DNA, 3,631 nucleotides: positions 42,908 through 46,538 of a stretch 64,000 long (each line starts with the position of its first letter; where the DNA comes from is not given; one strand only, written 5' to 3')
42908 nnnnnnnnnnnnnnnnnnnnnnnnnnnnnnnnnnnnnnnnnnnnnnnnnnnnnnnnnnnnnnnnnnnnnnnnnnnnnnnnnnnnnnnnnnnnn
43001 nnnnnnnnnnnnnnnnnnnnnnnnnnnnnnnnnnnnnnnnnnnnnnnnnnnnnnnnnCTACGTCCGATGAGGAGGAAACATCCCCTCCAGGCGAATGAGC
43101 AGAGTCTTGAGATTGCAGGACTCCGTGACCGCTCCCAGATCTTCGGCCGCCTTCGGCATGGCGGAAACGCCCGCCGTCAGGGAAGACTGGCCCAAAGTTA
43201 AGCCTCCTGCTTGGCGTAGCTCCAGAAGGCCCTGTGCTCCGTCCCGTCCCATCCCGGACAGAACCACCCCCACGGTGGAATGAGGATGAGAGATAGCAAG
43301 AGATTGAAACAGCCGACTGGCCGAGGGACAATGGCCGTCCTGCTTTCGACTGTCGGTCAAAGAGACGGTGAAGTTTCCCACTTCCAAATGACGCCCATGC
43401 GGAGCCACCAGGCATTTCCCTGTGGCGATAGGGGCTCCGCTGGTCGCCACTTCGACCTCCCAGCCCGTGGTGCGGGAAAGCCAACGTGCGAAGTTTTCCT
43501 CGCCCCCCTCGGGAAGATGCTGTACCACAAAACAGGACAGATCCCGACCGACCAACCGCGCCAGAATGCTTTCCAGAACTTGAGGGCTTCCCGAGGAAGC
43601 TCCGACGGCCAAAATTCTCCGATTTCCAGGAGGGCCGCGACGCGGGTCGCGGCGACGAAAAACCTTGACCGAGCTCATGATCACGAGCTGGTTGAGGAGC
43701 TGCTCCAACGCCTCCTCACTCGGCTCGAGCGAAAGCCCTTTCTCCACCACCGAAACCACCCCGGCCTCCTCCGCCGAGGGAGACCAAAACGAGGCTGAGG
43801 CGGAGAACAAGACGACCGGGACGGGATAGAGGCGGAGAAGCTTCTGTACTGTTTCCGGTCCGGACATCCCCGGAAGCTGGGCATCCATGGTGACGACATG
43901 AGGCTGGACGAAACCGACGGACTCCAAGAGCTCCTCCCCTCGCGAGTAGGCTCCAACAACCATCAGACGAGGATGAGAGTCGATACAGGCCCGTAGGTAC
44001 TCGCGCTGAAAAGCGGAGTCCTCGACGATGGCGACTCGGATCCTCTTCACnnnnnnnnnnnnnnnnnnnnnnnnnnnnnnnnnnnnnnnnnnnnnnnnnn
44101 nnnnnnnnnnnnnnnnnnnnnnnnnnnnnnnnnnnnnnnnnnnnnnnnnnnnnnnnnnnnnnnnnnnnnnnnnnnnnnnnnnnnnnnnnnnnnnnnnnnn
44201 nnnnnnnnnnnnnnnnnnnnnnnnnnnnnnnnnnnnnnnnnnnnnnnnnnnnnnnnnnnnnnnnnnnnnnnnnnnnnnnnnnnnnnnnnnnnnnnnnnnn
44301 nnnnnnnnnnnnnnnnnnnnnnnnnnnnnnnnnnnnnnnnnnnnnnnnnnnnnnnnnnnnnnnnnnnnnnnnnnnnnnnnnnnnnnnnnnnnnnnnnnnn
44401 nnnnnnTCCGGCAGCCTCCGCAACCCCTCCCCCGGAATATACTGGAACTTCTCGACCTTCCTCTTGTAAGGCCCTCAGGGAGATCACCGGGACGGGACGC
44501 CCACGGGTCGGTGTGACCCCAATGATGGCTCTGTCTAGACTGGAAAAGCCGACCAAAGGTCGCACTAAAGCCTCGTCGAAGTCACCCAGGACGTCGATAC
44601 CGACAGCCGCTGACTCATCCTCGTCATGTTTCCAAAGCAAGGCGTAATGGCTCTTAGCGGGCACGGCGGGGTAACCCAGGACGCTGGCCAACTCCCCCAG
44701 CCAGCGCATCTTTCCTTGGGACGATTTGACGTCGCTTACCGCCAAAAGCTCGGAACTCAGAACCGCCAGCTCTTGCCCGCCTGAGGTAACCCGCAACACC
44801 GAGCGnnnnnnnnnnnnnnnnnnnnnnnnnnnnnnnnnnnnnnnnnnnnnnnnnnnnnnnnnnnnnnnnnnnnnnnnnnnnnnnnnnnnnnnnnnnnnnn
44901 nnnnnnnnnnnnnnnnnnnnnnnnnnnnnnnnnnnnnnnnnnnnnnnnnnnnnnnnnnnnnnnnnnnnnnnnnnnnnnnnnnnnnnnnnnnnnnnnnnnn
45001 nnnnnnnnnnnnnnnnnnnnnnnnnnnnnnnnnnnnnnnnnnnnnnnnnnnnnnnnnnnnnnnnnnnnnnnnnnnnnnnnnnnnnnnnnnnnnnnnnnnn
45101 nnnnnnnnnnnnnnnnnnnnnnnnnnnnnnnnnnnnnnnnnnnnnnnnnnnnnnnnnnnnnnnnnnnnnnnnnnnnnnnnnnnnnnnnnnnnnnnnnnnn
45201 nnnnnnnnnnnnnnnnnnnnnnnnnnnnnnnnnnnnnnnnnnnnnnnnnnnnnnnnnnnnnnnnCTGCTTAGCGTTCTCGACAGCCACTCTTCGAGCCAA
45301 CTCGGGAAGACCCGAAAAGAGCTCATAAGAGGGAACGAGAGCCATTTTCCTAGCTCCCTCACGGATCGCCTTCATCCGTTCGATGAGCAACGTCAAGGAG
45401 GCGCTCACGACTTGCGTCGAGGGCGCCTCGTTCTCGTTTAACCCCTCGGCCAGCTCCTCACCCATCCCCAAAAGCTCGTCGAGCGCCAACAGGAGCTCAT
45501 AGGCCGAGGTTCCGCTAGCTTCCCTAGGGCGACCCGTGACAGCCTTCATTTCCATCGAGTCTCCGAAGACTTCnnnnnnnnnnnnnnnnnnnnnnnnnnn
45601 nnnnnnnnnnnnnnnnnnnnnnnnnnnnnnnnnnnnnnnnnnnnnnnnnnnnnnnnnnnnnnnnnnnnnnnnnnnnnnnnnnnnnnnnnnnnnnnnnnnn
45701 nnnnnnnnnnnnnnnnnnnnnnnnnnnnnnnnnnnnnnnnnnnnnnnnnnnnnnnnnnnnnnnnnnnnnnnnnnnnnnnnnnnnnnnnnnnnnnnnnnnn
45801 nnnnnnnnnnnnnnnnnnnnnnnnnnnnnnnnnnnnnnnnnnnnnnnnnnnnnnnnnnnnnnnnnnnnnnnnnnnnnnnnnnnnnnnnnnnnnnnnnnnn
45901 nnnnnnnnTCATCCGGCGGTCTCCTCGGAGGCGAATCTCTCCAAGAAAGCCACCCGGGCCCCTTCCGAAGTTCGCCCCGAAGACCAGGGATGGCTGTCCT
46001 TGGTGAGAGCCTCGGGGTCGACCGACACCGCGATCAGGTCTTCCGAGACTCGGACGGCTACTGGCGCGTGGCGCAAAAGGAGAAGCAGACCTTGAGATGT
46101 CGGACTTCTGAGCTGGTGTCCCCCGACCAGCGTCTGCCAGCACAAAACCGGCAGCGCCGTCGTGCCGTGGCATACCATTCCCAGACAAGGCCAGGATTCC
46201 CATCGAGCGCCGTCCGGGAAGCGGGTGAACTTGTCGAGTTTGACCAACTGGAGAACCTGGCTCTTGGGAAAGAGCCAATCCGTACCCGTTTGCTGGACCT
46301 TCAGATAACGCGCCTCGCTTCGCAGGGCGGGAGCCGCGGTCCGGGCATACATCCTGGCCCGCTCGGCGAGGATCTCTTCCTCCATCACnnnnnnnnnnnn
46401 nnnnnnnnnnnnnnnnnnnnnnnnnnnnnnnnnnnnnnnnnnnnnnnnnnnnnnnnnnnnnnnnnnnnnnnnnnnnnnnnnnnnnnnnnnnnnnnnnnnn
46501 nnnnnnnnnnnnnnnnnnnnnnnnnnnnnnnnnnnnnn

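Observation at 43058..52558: Complete Che-type chemosensory operon headed by a REC-HK-REC hybrid kinase, with a PilZ gene and a 650-bp untranslated region upstream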

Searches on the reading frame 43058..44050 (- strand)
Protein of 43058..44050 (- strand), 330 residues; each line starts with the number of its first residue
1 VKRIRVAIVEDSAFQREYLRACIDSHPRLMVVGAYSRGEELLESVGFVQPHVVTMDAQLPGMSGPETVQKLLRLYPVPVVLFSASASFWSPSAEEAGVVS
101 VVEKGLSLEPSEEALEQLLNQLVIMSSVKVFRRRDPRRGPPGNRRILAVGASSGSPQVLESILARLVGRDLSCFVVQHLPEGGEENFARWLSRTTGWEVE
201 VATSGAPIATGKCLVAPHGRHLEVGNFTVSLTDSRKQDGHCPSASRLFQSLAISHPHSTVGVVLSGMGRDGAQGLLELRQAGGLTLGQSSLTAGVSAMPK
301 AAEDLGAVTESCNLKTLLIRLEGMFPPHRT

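Call 4: search_protein_families(library=pfam, proteins=[window:43058-44050:-], max_evalue=0.01)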
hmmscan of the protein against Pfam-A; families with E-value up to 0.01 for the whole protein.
window:43058-44050:- (330 aa): 2 families
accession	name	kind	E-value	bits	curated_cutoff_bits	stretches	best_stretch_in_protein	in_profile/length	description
PF01339.22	CheB_methylest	-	4.3e-44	150.7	24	1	148-317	2-170/174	CheB methylesterase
PF00072.30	Response_reg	-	1.5e-13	51.3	30.2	1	6-109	1-104/111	Response regulator receiver domain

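Call 42: search_protein_families(library=ncbifam, proteins=[window:43058-44050:-], max_evalue=0.01)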
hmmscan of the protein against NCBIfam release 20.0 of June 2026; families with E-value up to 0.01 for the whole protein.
window:43058-44050:- (330 aa): 22 families
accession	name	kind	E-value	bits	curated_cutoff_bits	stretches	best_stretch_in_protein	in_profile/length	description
NF001965.0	PRK00742.1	subfamily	2.1e-60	204.8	293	1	2-317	2-345/357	chemotaxis-specific protein-glutamate methyltransferase CheB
NF009206.0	PRK12555.1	subfamily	7.1e-60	202.8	342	1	4-320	1-331/340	chemotaxis-specific protein-glutamate methyltransferase CheB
NF011896.0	PRK15369.1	equivalog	4.2e-08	33.1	242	1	1-81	1-81/211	two component system response regulator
NF052596.1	RR_EAL_PvrR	equivalog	5.9e-07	28.4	580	1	1-125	1-127/398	response regulator cyclic di-GMP phosphodiesterase PvrR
NF052445.1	RespRegMctR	equivalog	6.4e-07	29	300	1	4-76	2-74/205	two-component system response regulator MctR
NF008677.0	PRK11697.1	equivalog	6.7e-07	28.9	246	1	4-82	2-79/238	two-component system response regulator BtsR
NF007935.0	PRK10651.1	equivalog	1.7e-06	27.4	250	1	4-85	7-89/216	two-component system response regulator NarL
NF007018.1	PRK09483.1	equivalog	3.3e-06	26.9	280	1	4-76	2-74/217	UvrY/SirA/GacA family response regulator transcription factor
NF047785.1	respo_reg_MadR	equivalog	8.8e-06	25.2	300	1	4-71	1-71/209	MadR family response regulator transcription factor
NF041367.1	CheY_Halo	equivalog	8.1e-05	23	200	1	6-85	1-78/114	chemotaxis protein CheY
NF008296.0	PRK11083.1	equivalog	0.00017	21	273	1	2-85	2-83/228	two-component system response regulator CreB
NF007708.0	PRK10403.1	equivalog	0.00028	20.4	343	1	4-73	7-76/215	nitrate/nitrite response regulator protein NarP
NF006900.1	PRK09390.1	equivalog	0.00051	19.6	255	1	4-117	5-118/203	response regulator FixJ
NF007419.0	PRK09958.1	equivalog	0.00068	19.3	251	1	7-105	4-103/204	acid-sensing system DNA-binding response regulator EvgA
NF040689.1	MtrAB_MtrA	equivalog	0.0011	18.3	300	1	34-86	27-79/219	MtrAB system response regulator MtrA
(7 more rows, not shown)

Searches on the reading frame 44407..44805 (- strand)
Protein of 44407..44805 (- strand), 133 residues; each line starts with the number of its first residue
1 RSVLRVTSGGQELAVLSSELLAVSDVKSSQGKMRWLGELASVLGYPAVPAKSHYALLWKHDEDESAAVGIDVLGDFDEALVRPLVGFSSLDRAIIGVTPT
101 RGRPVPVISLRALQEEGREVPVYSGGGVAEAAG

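Call 51: search_protein_families(library=pfam, proteins=[window:44407-44805:-], max_evalue=10)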
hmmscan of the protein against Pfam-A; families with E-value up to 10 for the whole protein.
seq(133 aa): 1 family
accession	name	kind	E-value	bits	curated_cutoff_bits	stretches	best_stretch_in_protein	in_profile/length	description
PF01584.24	CheW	-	0.011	15.9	23.5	1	92-118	36-62/138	CheW-like domain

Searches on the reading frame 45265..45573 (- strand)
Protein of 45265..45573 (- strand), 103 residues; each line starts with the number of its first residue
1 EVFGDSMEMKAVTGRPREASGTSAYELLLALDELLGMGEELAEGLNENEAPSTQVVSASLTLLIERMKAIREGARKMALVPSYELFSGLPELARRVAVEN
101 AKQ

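Call 51: search_protein_families(library=pfam, proteins=[window:45265-45573:-], max_evalue=10)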
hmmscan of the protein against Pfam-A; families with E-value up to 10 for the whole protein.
seq(103 aa): 1 family
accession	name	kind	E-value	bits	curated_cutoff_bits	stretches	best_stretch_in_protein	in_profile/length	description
PF12183.14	NotI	-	0.26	11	22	1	63-101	180-218/238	Restriction endonuclease NotI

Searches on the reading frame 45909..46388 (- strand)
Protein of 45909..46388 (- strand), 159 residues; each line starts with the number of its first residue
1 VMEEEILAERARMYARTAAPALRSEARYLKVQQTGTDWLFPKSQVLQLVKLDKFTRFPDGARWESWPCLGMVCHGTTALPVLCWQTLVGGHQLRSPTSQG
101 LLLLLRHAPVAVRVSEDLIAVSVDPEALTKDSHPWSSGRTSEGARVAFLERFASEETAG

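Call 4: search_protein_families(library=pfam, proteins=[window:45909-46388:-], max_evalue=0.01)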
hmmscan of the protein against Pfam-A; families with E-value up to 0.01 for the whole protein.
window:45909-46388:- (159 aa): 0 families

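Call 33: search_protein_families(library=pfam, alignment_id=A3, max_evalue=10)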
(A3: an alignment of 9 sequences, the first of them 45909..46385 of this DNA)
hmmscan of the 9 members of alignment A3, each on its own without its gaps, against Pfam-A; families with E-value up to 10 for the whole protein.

A. member 1, window:45909-46385:- (158 aa): 0 families

B. families by the number of members that match (of 9 scanned): 2 families
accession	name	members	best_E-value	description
PF01584.24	CheW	1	0.024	CheW-like domain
PF08621.15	RPAP1_N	1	0.17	RPAP1-like, N-terminal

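Call 35: search_solved_structures(query=A3, max_evalue=10)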
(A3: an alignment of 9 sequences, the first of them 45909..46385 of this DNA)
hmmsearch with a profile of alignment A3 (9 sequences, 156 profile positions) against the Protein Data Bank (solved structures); distinct sequences matched with E-value up to 10: 0.

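Call 42: search_protein_families(library=ncbifam, proteins=[window:45909-46385:-], max_evalue=0.01)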
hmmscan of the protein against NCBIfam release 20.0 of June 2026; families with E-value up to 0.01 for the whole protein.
window:45909-46385:- (158 aa): 0 families

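Call 70: find_homologous_proteins(query=window:45909-46385:-, max_evalue=0.001)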
Query window:45909-46385:- (158 aa): 5 proteins with E <= 0.001 among 144 candidates.
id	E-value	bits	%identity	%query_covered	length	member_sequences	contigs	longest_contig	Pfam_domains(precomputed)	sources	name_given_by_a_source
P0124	1.3e-100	352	100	100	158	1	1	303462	-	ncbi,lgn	-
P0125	2.1e-78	280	81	99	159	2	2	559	-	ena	-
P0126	4.5e-77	275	77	99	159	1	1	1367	-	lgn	-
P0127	2.4e-53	198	61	95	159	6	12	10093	-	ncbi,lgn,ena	-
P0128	2.7e-47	179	60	89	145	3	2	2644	-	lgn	-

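Call 79: predict_structure(alignment_id=A8)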
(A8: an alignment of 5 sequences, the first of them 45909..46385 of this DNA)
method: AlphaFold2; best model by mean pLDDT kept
length: 158 residues; sequences in the alignment: 5
mean_pLDDT: 46.4   pTM: 0.42
mean pLDDT of the five models: 46.4, 45.8, 41.0, 36.7, 36.7
residues with pLDDT >= 90: 0; 70-90: 0; 50-70: 67; < 50: 91
segments of 3 or more residues with pLDDT < 50: 21-25, 51-65, 72-76, 83-98, 112-158
pLDDT, mean of each block of 10 residues (from residue 1): 59 58 54 61 58 41 44 51 39 43 58 42 30 34 33 33
secondary structure, 60 per line:
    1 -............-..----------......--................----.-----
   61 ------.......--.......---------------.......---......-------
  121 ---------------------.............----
elements in order: H2-13 E27-32 E35-40 E44-50 E67-73 E76-82 E98-104 E108-113 H142-154

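Call 81: fold_search(model_id=the predicted structure, library=pdb)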
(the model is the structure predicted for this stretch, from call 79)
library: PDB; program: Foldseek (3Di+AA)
matches with E <= 10: 356; with E <= 0.001: 0
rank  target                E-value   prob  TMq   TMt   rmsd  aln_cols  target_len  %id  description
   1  9a72_B                1.4e-02  0.98  0.36  0.36   5.0       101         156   16  Integrative model of YFMS-CHEW by crosslinking MS and deep learning (released 2024-09-18)
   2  1b3q_A                1.5e-02  0.97  0.34  0.17   5.2       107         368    8  CRYSTAL STRUCTURE OF CHEA-289, A SIGNAL TRANSDUCING HISTIDINE KINASE (released 1999-12-15)
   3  3ja6_C                3.4e-02  0.96  0.34  0.17   5.5        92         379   11  Cryo-electron Tomography and All-atom Molecular Dynamics Simulations Reveal a Novel Kinase Conformational Switch in Ba (released 2015-12-09)
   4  4jpb_A                6.7e-02  0.95  0.37  0.42   4.2       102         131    8  The structure of a ternary complex between CheA domains P4 and P5 with CheW and with an unzipped fragment of TM14, a c (released 2013-08-28)
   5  8c5v_A                1.0e-01  0.84  0.33  0.16   5.3        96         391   12  Chemotaxis core signalling unit from E protein lysed E. coli cells (released 2023-09-13)
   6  2ch4_B                1.6e-01  0.80  0.36  0.20   5.2       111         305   10  Complex between Bacterial Chemotaxis histidine kinase CheA domains P4 and P5 and receptor-adaptor protein CheW (released 2006-04-18)
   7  3ur1_A                1.8e-01  0.77  0.34  0.23   4.4        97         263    8  The structure of a ternary complex between CheA domains P4 and P5 with CheW and with a truncated fragment of TM14, a c (released 2012-03-07)
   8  2qdl_B                1.8e-01  0.75  0.35  0.38   5.0        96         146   11  Crystal structure of scaffolding protein TtCheW from Thermoanaerobacter tengcongensis (released 2007-09-04)
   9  7lma_E                2.2e-01  0.25  0.25  0.27   9.8       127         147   11  Tetrahymena telomerase T3D2 structure at 3.3 Angstrom (released 2021-05-12)
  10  2qdl_A                2.6e-01  0.57  0.34  0.35   6.6       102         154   11  Crystal structure of scaffolding protein TtCheW from Thermoanaerobacter tengcongensis (released 2007-09-04)
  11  2ch4_A                2.9e-01  0.72  0.36  0.20   4.5       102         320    8  Complex between Bacterial Chemotaxis histidine kinase CheA domains P4 and P5 and receptor-adaptor protein CheW (released 2006-04-18)
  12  8c5v_E                2.9e-01  0.60  0.38  0.40   5.3       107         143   13  Chemotaxis core signalling unit from E protein lysed E. coli cells (released 2023-09-13)
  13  7uy5_E                4.3e-01  0.14  0.24  0.25   9.8       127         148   12  Tetrahymena telomerase with CST (released 2022-07-13)
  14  6s1k_A                4.8e-01  0.54  0.35  0.16   4.3        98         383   10  E. coli Core Signaling Unit, carrying QQQQ receptor mutation (released 2020-01-22)
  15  8txr_A                6.0e-01  0.16  0.23  0.11   5.6        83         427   12  E. coli ExoVII(H238A) (released 2024-01-31)
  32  2ch4_Y                1.7e+00  0.15  0.33  0.36   9.7       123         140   10  Complex between Bacterial Chemotaxis histidine kinase CheA domains P4 and P5 and receptor-adaptor protein CheW (released 2006-04-18)
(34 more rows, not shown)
